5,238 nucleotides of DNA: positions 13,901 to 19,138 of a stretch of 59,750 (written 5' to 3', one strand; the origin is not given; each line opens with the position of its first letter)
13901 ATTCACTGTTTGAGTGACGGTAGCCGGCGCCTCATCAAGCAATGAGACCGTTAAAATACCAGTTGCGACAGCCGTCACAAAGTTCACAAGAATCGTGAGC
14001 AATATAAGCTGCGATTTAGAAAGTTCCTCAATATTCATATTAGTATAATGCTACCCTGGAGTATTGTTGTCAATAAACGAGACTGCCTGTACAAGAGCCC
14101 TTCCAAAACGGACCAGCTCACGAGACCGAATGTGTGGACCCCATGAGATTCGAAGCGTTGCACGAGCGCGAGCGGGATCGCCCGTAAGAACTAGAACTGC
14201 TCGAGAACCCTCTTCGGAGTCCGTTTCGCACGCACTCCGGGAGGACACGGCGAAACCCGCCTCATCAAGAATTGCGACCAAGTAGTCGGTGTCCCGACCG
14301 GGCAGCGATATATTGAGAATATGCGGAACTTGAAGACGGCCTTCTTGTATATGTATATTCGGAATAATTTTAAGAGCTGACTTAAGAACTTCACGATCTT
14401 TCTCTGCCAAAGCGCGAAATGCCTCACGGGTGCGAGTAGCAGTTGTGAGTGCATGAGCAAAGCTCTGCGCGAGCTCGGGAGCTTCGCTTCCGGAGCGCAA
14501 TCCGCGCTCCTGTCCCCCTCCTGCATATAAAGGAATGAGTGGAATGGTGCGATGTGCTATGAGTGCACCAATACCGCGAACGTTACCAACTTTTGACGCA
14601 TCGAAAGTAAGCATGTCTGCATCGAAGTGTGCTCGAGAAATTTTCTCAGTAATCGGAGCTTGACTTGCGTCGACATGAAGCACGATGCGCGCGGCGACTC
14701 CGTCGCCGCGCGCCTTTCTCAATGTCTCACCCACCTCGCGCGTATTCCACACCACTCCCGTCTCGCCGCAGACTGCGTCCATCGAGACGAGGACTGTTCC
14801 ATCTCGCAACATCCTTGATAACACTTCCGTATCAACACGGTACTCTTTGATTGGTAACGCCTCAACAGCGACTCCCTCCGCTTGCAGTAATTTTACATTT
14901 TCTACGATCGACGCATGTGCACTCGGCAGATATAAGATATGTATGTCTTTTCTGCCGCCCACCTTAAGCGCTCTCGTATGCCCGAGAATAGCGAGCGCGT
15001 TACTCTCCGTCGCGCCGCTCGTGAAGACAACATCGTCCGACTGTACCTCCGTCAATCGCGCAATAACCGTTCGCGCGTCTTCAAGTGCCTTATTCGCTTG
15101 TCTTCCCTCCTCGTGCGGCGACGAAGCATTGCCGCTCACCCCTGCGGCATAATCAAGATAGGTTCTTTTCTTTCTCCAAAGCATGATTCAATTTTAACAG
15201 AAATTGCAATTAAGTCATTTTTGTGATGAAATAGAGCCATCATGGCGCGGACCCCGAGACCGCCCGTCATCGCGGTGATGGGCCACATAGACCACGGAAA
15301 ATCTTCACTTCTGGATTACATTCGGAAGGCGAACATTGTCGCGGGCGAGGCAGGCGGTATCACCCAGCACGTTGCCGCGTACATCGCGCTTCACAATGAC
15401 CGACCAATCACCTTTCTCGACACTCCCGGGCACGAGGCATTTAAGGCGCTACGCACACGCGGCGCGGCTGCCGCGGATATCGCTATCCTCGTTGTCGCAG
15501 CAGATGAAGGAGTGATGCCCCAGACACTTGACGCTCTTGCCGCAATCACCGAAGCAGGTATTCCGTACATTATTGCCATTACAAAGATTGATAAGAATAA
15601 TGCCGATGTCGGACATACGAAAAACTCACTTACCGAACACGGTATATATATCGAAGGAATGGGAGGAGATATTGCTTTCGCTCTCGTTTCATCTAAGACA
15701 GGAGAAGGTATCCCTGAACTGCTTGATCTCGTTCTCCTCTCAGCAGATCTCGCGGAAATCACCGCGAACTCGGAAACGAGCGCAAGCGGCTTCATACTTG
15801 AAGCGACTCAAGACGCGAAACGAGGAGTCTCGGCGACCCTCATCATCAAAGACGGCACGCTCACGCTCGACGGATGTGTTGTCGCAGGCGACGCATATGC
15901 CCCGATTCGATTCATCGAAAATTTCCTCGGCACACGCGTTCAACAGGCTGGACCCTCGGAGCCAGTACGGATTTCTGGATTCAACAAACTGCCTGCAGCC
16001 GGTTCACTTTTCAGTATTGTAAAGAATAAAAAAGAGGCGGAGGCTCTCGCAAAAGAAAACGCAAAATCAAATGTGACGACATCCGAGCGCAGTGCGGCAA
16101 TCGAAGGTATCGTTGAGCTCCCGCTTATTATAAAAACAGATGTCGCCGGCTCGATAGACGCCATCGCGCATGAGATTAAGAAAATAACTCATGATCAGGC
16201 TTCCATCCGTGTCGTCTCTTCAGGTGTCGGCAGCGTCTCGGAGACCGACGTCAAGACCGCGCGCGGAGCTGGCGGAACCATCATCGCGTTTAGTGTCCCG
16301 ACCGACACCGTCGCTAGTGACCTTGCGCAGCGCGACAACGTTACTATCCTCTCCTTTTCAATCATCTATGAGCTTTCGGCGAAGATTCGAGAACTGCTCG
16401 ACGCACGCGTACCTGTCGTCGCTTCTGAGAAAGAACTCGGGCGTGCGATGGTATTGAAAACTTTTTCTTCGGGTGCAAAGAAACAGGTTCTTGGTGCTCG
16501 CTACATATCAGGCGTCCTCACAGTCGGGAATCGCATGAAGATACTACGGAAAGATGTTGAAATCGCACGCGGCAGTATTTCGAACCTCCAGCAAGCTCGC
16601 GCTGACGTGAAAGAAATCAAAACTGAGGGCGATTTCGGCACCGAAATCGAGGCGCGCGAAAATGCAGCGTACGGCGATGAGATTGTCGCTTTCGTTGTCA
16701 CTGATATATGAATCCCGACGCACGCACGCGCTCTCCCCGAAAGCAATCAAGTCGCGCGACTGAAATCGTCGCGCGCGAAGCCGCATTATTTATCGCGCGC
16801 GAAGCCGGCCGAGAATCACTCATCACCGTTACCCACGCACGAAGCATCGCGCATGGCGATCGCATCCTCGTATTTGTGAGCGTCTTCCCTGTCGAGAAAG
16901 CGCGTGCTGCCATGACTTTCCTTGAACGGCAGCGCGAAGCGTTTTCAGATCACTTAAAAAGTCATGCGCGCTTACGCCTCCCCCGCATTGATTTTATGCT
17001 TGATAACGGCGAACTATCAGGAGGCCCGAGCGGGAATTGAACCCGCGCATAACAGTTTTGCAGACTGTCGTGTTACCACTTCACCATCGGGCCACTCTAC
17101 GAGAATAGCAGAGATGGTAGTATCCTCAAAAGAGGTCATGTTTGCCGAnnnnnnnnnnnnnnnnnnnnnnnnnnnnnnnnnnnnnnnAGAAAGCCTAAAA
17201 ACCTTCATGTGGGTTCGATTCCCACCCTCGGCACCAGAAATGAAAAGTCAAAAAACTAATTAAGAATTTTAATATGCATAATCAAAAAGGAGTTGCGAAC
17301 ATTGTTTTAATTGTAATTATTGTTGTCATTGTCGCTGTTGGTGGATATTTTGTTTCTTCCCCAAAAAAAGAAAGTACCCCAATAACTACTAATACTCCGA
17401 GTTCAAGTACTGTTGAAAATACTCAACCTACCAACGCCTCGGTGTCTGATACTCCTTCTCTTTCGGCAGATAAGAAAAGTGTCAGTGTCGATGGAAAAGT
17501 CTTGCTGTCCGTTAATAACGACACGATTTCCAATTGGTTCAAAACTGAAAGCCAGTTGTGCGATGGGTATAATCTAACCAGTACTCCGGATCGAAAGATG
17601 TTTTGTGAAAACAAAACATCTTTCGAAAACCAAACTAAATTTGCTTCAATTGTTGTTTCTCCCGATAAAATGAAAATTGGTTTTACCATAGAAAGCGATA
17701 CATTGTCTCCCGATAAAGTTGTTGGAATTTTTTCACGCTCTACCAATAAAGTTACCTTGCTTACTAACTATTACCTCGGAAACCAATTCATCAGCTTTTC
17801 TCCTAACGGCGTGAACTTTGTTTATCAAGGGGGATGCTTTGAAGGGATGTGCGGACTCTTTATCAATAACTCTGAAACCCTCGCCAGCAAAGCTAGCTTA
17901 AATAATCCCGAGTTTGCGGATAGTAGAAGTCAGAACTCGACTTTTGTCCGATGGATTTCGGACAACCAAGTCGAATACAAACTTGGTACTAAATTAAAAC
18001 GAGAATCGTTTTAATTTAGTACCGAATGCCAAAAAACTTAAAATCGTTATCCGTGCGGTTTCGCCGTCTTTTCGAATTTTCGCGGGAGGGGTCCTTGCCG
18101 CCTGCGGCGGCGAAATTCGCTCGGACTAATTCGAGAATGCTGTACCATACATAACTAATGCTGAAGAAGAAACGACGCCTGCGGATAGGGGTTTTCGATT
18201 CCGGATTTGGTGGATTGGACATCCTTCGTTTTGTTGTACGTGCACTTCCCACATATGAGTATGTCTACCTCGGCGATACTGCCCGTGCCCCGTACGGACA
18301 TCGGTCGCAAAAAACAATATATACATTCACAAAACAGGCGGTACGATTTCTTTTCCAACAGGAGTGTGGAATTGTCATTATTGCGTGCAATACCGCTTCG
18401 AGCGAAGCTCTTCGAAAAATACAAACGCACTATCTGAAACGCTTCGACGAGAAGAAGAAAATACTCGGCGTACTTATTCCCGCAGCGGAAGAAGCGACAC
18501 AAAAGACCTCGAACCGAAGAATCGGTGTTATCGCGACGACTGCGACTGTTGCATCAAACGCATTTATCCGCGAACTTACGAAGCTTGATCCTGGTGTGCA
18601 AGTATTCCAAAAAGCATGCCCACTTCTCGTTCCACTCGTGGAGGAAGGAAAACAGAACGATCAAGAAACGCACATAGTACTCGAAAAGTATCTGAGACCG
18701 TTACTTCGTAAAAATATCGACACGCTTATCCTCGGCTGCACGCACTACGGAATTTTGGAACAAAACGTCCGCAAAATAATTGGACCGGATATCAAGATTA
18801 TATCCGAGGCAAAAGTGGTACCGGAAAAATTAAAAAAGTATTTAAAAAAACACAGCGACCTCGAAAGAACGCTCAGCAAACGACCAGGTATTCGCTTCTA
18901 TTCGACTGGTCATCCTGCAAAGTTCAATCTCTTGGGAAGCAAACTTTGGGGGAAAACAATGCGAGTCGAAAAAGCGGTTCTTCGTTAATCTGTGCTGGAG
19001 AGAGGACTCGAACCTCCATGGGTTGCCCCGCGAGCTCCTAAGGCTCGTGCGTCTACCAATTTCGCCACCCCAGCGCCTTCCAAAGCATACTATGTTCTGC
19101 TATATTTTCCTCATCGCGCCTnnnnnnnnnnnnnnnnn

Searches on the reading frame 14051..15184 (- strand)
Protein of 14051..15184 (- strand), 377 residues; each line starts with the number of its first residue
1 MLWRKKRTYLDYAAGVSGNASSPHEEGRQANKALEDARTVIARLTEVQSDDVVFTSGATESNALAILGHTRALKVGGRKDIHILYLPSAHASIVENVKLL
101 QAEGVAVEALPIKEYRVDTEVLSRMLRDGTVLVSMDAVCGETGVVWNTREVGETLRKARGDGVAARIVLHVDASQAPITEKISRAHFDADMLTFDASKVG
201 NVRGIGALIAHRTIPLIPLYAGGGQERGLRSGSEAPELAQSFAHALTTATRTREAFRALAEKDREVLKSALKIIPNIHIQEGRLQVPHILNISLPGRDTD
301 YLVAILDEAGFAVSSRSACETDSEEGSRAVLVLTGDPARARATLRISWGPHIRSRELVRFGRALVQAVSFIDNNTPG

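Call 7: search_protein_families(library=pfam, proteins=[window:14051-15184:-], max_evalue=0.001)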
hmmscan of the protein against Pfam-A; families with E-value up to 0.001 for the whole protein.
window:14051-15184:- (377 aa): 1 family
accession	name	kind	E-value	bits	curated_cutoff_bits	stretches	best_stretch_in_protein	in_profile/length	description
PF00266.25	Aminotran_5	-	9.8e-33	114.1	21.5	1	11-352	21-363/371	Aminotransferase class-V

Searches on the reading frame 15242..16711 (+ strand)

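Call 5: search_protein_families(library=pfam, proteins=[window:15242-16711:+], max_evalue=0.01)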
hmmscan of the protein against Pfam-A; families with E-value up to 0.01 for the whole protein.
window:15242-16711:+ (489 aa): 7 families
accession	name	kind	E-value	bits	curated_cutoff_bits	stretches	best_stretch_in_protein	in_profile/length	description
PF00009.33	GTP_EFTU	-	4.1e-33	115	26.5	1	10-165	6-183/188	Elongation factor Tu GTP binding domain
PF11987.13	IF-2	-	1.7e-26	92.8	27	1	271-382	5-116/117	Translation-initiation factor 2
PF22042.2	EF-G_D2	-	8.8e-15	55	27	1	181-257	2-81/84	Elongation factor G domain 2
PF01926.29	MMR_HSR1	-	2.8e-11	43.9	21.9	1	10-115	2-113/113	50S ribosome-binding GTPase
PF02421.24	FeoB_N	-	0.00029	20.8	27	1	10-122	3-121/156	Ferrous iron transport protein B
PF03193.22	RsgA_GTPase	-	0.00039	20.7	30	0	75-161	20-101/174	RsgA GTPase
PF00350.29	Dynamin_N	-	0.00067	20.1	27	0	10-43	1-34/168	Dynamin family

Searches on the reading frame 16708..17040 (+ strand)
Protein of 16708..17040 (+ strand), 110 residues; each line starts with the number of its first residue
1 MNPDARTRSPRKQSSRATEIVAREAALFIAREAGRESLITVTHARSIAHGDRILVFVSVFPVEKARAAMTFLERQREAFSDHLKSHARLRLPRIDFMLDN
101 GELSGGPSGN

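Call 5: search_protein_families(library=pfam, proteins=[window:16708-17040:+], max_evalue=0.01)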
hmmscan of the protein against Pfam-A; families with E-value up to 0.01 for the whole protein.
window:16708-17040:+ (110 aa): 1 family
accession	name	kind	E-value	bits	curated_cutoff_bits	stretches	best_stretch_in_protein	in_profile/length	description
PF02033.23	RBFA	-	0.00046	20.9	34.7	1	15-100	3-93/105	Ribosome-binding factor A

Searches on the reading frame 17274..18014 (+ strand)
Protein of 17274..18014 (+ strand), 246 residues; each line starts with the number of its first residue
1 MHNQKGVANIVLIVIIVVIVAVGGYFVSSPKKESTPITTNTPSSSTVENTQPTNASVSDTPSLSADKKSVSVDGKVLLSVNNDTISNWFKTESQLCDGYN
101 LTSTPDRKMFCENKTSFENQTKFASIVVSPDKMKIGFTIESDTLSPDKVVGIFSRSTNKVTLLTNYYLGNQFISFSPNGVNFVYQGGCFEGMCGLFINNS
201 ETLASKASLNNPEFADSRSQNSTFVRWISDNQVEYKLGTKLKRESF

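Call 5: search_protein_families(library=pfam, proteins=[window:17274-18014:+], max_evalue=0.01)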
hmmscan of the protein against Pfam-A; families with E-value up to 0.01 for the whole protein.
window:17274-18014:+ (246 aa): 1 family
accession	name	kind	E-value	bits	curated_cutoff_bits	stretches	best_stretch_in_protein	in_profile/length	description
PF12685.13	SpoIIIAH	-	0.0019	18.6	30.6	1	9-76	2-68/191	SpoIIIAH-like protein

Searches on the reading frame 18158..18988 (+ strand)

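Call 5: search_protein_families(library=pfam, proteins=[window:18158-18988:+], max_evalue=0.01)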
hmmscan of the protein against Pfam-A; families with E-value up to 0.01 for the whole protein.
window:18158-18988:+ (276 aa): 1 family
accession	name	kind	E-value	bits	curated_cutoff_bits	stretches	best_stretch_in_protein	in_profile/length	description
PF01177.27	Asp_Glu_race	-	6.1e-16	59.3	31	1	29-208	24-196/211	Asp/Glu/Hydantoin racemase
